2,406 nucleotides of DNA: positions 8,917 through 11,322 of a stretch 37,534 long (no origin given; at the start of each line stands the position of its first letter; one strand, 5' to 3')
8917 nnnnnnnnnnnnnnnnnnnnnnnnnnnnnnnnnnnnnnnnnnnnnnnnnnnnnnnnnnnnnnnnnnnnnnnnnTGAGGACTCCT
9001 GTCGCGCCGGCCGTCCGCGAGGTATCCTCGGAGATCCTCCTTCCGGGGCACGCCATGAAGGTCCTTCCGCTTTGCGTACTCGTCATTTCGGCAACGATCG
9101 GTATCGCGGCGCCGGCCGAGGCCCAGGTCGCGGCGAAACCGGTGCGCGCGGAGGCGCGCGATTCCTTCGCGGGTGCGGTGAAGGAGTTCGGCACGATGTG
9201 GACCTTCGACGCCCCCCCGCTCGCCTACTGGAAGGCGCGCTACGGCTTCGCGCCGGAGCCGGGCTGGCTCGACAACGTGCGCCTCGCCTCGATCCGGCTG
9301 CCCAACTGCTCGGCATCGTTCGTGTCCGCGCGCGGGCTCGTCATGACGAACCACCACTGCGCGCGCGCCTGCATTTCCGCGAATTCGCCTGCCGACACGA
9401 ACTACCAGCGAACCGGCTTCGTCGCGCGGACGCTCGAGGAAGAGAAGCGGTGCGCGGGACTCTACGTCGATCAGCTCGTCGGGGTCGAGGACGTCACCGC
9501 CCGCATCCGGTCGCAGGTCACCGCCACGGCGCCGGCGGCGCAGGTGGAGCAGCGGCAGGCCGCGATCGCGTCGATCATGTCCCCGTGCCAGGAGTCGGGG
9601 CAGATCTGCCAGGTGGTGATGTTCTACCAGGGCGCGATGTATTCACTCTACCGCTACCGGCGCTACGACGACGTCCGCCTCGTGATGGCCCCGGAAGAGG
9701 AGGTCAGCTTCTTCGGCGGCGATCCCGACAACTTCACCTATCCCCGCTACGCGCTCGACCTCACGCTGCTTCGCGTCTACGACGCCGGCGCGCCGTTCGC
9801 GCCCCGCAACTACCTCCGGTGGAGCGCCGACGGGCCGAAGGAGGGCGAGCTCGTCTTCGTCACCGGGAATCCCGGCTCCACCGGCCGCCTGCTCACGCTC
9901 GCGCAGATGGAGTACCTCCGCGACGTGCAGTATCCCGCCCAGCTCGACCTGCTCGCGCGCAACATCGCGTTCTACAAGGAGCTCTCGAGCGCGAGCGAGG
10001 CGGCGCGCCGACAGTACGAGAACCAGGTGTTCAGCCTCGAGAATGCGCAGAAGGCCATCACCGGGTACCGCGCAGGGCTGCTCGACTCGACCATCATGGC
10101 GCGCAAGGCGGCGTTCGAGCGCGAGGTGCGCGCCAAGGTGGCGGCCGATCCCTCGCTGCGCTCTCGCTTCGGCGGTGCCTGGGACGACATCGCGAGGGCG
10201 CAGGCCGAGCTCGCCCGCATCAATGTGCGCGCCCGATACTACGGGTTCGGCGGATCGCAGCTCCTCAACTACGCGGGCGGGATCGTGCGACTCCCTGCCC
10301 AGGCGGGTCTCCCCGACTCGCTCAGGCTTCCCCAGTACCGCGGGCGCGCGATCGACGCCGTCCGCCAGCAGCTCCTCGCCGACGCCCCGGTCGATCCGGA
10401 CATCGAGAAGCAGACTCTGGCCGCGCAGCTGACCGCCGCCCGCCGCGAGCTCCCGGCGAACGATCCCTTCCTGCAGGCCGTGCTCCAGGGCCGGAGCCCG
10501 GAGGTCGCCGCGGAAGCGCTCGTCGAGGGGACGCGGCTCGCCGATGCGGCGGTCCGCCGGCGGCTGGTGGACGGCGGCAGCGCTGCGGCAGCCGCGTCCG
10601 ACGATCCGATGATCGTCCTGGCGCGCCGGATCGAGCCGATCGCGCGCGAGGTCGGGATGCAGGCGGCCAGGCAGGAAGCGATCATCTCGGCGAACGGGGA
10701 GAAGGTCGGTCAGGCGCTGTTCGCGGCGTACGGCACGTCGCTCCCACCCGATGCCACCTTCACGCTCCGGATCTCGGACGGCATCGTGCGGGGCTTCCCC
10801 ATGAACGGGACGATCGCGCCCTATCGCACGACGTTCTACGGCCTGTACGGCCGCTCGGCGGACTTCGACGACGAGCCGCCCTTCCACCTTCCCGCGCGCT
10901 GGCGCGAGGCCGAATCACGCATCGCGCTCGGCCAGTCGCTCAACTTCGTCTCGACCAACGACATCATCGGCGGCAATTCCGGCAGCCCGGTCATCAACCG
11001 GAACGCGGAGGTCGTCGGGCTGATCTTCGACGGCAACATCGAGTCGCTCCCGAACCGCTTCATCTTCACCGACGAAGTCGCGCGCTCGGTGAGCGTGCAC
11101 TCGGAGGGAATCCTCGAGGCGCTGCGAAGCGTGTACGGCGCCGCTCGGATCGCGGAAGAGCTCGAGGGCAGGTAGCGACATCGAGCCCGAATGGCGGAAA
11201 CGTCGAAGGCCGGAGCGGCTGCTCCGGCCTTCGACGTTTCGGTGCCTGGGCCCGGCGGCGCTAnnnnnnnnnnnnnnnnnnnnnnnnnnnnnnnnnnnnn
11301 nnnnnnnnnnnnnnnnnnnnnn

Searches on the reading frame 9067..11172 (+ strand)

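Call 12: search_protein_families(library=pfam, proteins=[window:9067-11172:+], max_evalue=0.001)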
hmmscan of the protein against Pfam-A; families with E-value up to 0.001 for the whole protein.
window:9067-11172:+ (702 aa): 4 families
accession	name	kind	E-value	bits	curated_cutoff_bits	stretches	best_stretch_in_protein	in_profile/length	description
PF10459.15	Peptidase_S46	-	1.2e-195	652.6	22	1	42-700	4-697/698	Peptidase S46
PF13365.12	Trypsin_2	-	7.9e-11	43.3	27.6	0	81-275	1-95/144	Trypsin-like peptidase domain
PF00089.32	Trypsin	-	3e-05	24.4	20.6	0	631-668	173-210/220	Trypsin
PF00949.27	Peptidase_S7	-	0.00038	20.7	20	1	606-657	68-117/131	Peptidase S7, Flavivirus NS3 serine protease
